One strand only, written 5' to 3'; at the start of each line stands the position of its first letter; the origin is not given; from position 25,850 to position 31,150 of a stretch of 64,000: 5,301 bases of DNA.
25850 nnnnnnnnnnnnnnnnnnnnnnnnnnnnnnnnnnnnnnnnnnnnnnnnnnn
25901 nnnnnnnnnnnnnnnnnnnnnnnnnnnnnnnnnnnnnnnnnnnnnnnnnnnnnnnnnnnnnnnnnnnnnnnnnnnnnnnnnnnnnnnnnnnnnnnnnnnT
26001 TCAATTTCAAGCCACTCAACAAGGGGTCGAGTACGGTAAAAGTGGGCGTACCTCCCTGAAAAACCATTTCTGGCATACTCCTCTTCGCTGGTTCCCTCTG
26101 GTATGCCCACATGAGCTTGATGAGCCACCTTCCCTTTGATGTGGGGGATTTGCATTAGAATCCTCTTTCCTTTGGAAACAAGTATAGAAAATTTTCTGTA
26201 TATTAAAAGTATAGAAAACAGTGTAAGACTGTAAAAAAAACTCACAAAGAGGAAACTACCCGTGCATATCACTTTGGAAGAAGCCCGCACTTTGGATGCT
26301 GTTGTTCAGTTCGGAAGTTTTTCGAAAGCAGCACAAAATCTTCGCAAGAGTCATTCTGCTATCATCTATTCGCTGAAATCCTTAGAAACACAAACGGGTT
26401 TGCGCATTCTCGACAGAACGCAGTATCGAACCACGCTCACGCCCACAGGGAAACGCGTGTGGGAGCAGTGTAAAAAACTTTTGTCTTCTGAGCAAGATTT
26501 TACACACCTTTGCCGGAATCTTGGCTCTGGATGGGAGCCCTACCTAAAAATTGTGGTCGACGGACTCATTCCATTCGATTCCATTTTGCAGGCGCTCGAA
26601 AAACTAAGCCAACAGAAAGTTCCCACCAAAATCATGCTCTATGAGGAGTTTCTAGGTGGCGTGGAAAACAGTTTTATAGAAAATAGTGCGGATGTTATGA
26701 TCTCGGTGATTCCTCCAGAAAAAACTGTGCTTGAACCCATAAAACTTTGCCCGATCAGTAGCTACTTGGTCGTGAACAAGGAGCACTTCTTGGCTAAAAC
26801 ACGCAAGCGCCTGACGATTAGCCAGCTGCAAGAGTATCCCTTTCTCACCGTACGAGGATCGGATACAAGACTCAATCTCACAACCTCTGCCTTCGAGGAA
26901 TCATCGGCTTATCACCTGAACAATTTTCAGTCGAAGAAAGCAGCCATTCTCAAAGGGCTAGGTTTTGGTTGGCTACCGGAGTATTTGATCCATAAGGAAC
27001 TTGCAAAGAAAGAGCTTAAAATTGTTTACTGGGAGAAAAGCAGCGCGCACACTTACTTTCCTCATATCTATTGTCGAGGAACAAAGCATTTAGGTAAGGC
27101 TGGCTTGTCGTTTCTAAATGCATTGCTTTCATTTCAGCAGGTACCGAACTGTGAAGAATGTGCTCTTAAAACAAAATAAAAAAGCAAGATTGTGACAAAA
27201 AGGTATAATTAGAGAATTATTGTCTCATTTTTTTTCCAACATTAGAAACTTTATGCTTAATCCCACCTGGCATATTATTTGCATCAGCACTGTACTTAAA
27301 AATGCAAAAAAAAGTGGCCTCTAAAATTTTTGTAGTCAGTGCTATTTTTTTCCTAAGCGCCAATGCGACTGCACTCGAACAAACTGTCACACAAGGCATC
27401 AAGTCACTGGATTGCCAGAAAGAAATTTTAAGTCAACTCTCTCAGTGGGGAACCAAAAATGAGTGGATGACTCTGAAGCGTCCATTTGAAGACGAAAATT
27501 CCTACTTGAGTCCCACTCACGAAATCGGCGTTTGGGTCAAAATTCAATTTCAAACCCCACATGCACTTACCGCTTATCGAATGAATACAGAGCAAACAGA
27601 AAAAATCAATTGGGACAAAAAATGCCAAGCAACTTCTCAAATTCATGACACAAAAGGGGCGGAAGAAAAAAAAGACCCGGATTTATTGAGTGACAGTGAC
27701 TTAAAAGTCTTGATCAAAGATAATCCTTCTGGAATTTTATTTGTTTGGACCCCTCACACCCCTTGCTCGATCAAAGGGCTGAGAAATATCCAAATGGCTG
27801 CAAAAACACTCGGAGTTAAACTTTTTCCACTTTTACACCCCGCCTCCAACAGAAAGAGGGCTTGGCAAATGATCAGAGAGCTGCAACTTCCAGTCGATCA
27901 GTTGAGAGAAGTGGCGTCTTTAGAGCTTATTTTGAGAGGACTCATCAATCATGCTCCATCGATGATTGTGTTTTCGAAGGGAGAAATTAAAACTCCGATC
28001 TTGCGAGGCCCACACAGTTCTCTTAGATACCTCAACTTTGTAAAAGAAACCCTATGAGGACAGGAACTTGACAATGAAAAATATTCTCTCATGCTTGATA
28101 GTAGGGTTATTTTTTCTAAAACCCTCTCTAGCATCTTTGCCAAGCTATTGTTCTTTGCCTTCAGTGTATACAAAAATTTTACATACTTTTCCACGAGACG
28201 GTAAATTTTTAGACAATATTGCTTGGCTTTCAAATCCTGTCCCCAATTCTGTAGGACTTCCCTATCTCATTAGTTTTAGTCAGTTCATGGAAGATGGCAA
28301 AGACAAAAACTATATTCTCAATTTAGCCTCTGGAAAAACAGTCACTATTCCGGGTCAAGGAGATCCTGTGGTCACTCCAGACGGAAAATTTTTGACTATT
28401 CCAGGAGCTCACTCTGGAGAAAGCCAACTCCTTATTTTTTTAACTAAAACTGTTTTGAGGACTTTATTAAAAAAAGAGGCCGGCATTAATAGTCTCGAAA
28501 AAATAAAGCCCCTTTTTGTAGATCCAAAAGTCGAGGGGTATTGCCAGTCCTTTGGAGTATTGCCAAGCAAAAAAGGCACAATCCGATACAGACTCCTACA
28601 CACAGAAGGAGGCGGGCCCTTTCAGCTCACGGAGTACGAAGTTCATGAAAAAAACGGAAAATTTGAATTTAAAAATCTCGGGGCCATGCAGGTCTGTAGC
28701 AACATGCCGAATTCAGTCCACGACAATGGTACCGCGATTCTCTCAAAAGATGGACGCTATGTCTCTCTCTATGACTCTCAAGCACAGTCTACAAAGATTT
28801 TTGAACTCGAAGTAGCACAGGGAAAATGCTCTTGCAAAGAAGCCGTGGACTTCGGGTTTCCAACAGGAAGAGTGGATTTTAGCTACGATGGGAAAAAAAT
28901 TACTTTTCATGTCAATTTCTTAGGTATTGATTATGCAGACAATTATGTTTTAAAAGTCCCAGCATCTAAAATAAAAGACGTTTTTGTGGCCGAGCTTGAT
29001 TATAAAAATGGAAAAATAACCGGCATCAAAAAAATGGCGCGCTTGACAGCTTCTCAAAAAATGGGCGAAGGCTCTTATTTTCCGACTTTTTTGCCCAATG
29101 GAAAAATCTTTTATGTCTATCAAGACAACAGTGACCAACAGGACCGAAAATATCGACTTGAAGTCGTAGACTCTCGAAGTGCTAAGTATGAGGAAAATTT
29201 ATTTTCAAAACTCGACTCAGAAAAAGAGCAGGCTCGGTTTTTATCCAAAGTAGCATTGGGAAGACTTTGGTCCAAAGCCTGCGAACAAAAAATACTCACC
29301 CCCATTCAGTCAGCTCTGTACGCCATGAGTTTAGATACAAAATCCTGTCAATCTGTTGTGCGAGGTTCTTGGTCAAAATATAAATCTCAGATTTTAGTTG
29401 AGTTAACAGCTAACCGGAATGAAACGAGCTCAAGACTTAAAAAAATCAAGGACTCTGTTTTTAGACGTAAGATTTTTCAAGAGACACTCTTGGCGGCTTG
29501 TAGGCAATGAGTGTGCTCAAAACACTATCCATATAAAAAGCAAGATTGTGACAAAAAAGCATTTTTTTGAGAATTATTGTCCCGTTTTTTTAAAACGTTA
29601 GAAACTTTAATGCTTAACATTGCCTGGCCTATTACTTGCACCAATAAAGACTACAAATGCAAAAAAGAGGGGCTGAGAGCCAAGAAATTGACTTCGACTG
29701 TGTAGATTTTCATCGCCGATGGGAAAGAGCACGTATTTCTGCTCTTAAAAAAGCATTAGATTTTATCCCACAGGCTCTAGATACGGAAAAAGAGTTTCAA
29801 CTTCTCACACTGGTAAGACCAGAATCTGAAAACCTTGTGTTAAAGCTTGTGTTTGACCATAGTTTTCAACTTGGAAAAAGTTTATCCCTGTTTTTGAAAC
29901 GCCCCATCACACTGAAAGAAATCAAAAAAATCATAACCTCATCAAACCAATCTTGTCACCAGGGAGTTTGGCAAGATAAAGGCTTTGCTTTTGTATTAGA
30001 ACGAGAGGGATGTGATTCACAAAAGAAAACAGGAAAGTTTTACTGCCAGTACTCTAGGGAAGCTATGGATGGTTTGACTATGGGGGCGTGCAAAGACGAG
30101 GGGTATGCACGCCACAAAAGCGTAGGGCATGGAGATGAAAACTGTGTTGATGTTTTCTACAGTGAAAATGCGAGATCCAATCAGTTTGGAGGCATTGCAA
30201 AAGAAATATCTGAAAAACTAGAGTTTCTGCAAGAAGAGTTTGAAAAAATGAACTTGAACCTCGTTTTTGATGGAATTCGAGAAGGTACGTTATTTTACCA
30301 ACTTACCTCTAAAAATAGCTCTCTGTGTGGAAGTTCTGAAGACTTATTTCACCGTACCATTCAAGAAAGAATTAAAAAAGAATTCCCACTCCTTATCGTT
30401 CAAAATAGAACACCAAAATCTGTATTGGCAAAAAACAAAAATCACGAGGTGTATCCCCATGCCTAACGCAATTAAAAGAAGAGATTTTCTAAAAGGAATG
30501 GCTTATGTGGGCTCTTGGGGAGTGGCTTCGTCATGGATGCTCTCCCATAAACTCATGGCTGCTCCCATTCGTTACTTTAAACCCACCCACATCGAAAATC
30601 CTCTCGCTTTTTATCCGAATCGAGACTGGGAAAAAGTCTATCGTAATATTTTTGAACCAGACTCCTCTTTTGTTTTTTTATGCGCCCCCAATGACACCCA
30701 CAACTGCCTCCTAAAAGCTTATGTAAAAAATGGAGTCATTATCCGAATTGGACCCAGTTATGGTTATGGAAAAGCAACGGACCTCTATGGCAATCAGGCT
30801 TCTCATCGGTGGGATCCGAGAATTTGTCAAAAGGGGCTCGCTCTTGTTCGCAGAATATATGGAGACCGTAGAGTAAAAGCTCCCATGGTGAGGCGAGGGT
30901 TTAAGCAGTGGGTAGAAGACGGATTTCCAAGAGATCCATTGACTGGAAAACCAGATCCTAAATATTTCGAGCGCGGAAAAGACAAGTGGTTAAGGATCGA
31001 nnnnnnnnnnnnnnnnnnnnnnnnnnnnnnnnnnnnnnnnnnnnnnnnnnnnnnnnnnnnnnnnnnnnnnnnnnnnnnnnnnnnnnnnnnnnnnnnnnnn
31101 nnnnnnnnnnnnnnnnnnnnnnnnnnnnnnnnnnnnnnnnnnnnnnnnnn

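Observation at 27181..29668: Duplicated ~130-bp promoter cassette (palindrome + sigma-54 promoter + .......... start) in front of two different operons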

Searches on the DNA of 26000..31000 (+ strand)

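Call 5: search_rna_families(source=window, start=26000, end=31000, threshold=evalue, max_evalue=1)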
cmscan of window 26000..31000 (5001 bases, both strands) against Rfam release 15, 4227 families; matches with E-value up to 1: 1.
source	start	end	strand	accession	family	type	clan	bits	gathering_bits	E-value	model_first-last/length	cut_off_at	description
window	29702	29758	+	RF01696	Chlorobi-1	Gene; sRNA;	-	16.6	50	0.67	1-67/67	no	Chlorobi-1 RNA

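Call 84: search_dna_similar(query=window:27150-27330:+, collection=plasmids, mode=distant, max_evalue=0.001, max_rows=10)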
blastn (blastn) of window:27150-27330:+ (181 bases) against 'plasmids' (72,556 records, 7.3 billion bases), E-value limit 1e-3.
No match.

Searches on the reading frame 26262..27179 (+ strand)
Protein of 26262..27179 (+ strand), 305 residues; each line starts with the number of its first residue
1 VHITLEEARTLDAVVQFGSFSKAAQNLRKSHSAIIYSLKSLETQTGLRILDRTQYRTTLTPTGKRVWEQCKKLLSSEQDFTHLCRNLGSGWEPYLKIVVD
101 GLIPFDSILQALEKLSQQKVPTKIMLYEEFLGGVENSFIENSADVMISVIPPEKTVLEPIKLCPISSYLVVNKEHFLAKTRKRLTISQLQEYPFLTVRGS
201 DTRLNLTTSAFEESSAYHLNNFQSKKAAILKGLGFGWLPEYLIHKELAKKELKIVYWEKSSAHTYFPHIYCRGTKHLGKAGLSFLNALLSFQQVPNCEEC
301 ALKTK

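Call 6: search_protein_families(library=pfam, proteins=[window:26262-27179:+], max_evalue=0.01)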
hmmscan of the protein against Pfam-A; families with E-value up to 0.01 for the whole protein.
window:26262-27179:+ (305 aa): 2 families
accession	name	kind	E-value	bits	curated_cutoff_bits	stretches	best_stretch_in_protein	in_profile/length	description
PF03466.25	LysR_substrate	-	2e-17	63.7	28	1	93-289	6-205/209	LysR substrate binding domain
PF00126.33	HTH_1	-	4.5e-14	52.6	26.6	1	6-64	2-60/60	Bacterial regulatory helix-turn-helix protein, lysR family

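Call 29: search_protein_families(library=ncbifam, proteins=[window:26262-27179:+], max_evalue=0.001)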
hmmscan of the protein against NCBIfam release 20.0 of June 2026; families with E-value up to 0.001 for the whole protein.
window:26262-27179:+ (305 aa): 39 families (the best 25 are shown)
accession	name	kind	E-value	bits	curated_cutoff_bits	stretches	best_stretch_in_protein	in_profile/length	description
NF007501.0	PRK10094.1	equivalog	6.2e-29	101.1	372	1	6-253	5-256/308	HTH-type transcriptional activator AllS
NF008294.1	PRK11074.1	equivalog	2.5e-28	99.3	345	1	9-255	8-257/300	DNA-binding transcriptional activator PunR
NF047520.1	trans_act_CidR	equivalog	1e-19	70.8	415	1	13-261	11-262/292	cidABC operon transcriptional activator CidR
NF040786.1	LysR_Sec_metab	equivalog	1.8e-19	69.9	250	1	13-273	11-280/298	selenium metabolism-associated LysR family transcriptional regulator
TIGR03339.1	phn_lysR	subfamily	3.6e-17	62.5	341.1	1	9-247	3-242/279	aminoethylphosphonate catabolism associated LysR family transcriptional regulator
NF052373.1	TransRegAceRAcin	equivalog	2.1e-16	60.2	500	1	1-281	1-281/294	HTH-type transcriptional regulator AceR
NF045990.1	TransRegCbbRRhodb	equivalog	1e-15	57.6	450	1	2-254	5-263/304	LysR family regulator CbbR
TIGR03298.1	argP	subfamily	3.1e-15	56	273.55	1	6-260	4-260/292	ArgP/LysG family DNA-binding transcriptional regulator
NF040888.1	trans_reg_YafC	equivalog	5.4e-15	55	470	1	1-261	1-262/293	DNA-binding transcriptional regulator YafC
NF002964.0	PRK03635.1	subfamily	9.6e-15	54.4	197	1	5-88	5-87/297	ArgP/LysG family DNA-binding transcriptional regulator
NF009888.0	PRK13348.1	subfamily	1.2e-14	54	297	1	2-82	2-81/302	HTH-type transcriptional regulator ArgP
NF040889.1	trans_reg_YeiE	equivalog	2.2e-12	46.8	480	1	1-285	1-283/288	DNA-binding transcriptional regulator YeiE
NF041036.1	decaheme_TF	subfamily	1.9e-11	44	210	1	9-86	7-84/301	multiheme cytochrome-associated LysR family transcriptional regulator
NF008095.0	PRK10837.1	subfamily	2.2e-11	43.5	281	1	1-85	1-85/290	LysR family transcriptional regulator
NF008416.0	PRK11242.1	equivalog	1.6e-10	40.8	277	1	11-195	9-193/300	transcriptional regulator CynR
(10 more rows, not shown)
